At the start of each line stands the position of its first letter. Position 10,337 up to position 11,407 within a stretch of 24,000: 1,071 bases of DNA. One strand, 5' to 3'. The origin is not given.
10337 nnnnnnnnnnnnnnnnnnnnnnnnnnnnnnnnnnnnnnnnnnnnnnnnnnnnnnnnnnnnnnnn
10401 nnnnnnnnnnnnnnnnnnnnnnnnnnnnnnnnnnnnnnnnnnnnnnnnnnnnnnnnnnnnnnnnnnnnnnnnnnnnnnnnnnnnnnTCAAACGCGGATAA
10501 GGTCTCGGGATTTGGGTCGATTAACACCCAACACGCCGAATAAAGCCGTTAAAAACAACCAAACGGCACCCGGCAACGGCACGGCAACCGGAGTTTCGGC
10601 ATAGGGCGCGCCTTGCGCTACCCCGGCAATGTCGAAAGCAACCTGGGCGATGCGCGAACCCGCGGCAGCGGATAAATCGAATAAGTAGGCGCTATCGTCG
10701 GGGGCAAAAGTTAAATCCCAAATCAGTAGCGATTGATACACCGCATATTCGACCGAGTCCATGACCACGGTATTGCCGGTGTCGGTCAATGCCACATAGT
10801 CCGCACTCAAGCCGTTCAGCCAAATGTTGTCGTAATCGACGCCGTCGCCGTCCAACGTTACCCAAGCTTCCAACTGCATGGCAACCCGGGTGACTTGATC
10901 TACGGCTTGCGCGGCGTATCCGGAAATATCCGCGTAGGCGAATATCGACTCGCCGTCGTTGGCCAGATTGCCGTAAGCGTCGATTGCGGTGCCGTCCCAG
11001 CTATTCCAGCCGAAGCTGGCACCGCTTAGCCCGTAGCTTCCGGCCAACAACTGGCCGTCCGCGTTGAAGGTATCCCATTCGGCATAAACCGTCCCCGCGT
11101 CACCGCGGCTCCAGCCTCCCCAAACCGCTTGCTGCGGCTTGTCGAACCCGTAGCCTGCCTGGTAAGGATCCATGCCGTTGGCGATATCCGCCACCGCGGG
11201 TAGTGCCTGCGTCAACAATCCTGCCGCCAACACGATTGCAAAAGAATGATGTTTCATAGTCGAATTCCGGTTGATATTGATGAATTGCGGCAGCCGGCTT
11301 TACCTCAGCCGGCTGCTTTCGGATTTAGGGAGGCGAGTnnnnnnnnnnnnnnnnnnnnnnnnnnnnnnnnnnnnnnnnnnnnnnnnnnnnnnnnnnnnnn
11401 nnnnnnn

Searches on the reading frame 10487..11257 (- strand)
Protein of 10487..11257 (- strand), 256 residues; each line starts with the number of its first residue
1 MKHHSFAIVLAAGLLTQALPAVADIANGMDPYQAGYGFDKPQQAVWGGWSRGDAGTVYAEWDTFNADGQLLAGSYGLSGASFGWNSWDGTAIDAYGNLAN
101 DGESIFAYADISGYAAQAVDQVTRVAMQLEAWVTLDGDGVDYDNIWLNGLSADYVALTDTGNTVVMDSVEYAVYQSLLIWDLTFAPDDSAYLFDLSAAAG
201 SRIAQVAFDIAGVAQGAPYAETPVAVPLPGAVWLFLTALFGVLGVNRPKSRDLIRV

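Call 4: search_protein_families(library=pfam, proteins=[window:10487-11257:-], max_evalue=1)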
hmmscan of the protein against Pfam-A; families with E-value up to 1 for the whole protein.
window:10487-11257:- (256 aa): 0 families

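Call 6: search_protein_families(library=ncbifam, proteins=[window:10487-11257:-], max_evalue=0.01)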
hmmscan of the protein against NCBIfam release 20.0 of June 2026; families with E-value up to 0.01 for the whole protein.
window:10487-11257:- (256 aa): 1 family
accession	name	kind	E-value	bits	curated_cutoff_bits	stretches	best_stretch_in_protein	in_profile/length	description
NF041927.1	Xrt_dep_XDP1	equivalog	0.0063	16.5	125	0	200-247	193-240/242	exosortase-dependent surface protein XDP1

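Call 76: find_homologous_proteins(query=window:10487-11257:-, max_evalue=0.001)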
Query window:10487-11257:- (256 aa): 8 proteins with E <= 0.001 among 4963 candidates.
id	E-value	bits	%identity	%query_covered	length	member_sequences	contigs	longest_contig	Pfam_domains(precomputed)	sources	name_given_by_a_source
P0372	2.3e-164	563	100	100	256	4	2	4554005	-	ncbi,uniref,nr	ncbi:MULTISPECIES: hypothetical protein [Methylomonas]|uniref:hypothetical protein n=1 Tax=Methylomo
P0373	3.8e-106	373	71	96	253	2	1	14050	-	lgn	-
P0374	2.4e-103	363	69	96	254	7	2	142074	-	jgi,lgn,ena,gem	-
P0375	6.4e-29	119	39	81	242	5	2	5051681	-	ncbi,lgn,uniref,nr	ncbi:VPLPA-CTERM sorting domain-containing protein [Methylomonas methanica]|uniref:Variant PEP-CTERM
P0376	1.6e-26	112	38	96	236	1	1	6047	-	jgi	jgi:hypothetical protein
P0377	4.4e-24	104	39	88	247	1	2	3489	-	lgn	-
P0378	8.5e-22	96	39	98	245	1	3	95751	-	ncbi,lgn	ncbi:MAG: VPLPA-CTERM sorting domain-containing protein [Gammaproteobacteria bacterium]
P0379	2.2e-13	69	34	94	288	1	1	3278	-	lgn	-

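Call 82: predict_structure(alignment_id=A4)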
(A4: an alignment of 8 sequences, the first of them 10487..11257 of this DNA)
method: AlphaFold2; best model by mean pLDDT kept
length: 256 residues; sequences in the alignment: 8
mean_pLDDT: 62.4   pTM: 0.61
mean pLDDT of the five models: 62.4, 61.8, 59.7, 59.2, 56.2
residues with pLDDT >= 90: 0; 70-90: 116; 50-70: 60; < 50: 80
segments of 3 or more residues with pLDDT < 50: 14-54, 114-116, 221-239, 241-244, 246-256
pLDDT, mean of each block of 10 residues (from residue 1): 54 43 29 34 41 57 68 56 69 79 77 59 80 78 83 78 80 82 75 79 79 70 36 42 46 40
secondary structure, 60 per line:
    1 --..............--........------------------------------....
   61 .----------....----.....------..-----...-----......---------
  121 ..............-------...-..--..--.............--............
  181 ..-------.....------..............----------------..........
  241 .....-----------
elements in order: H3-16 H19-26 E57-61 E72-75 E80-84 E98-100 E106-111 E121-134 E154-166 E169-182 E190-194 E201-214 H231-245

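Call 84: fold_search(model_id=the predicted structure, library=pdb)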
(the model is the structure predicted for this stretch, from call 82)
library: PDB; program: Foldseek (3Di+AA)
matches with E <= 10: 1160; with E <= 0.001: 0
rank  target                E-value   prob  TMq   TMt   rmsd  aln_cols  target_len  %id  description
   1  8u4a_A                3.1e-03  0.25  0.15  0.08  18.5       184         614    9  Crystal Structure of BlCel9A from Glycoside Hydrolase Family 9 in Complex with Cellotriose (released 2024-02-14)
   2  5gy0_A                3.5e-03  0.20  0.14  0.08  20.1       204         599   12  Crystal structure of endoglucanase CelQ from Clostridium thermocellum complexed with cellotetraose (released 2017-09-27)
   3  5gxx_A                3.5e-03  0.18  0.13  0.07  18.6       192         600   10  Crystal structure of endoglucanase CelQ from Clostridium thermocellum complexed with Tris (released 2017-09-27)
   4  1tf4_A                5.2e-03  0.18  0.12  0.07  15.2       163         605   15  ENDO/EXOCELLULASE FROM THERMOMONOSPORA (released 1997-09-04)
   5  7unp                  6.9e-03  0.16  0.12  0.07  16.9       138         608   17  Crystal structure of the CelR catalytic domain and CBM3c (released 2023-04-05)
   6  3nru_L                8.1e-03  0.63  0.21  0.31  13.8       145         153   13  Ligand binding domain of EPHA7 (released 2010-12-08)
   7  1k72_A                8.1e-03  0.14  0.13  0.08  16.7       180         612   14  The X-ray Crystal Structure Of Cel9G Complexed With cellotriose (released 2003-07-15)
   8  1g87_B                8.6e-03  0.14  0.13  0.08  16.8       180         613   13  THE CRYSTAL STRUCTURE OF ENDOGLUCANASE 9G FROM CLOSTRIDIUM CELLULOLYTICUM (released 2003-07-15)
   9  5gy1_A                9.1e-03  0.21  0.15  0.09  18.1       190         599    9  Crystal structure of endoglucanase CelQ from Clostridium thermocellum complexed with cellotriose (released 2017-09-27)
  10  1ga2_A                1.0e-02  0.13  0.13  0.08  16.6       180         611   14  THE CRYSTAL STRUCTURE OF ENDOGLUCANASE 9G FROM CLOSTRIDIUM CELLULOLYTICUM COMPLEXED WITH CELLOBIOSE (released 2003-07-22)
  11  5gxx_B                1.1e-02  0.18  0.15  0.08  16.5       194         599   11  Crystal structure of endoglucanase CelQ from Clostridium thermocellum complexed with Tris (released 2017-09-27)
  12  4w50_A                1.1e-02  0.57  0.23  0.30   9.2       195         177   15  Structure of the EphA4 LBD in complex with peptide (released 2014-10-08)
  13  5xcb                  1.3e-02  0.28  0.16  0.14  14.2       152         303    5  X-ray structure of domains D1 and D2 of Clostridium perfringens pili protein CppA (released 2018-02-28)
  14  7rwb_M                1.3e-02  0.09  0.13  0.09  22.2       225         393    8  AP2 bound to the APA domain of SGIP in the presence of heparin (released 2022-03-30)
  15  3c8x                  1.6e-02  0.51  0.22  0.31  14.4       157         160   14  Crystal structure of the ligand binding domain of human Ephrin A2 (Epha2) receptor protein kinase (released 2008-03-25)
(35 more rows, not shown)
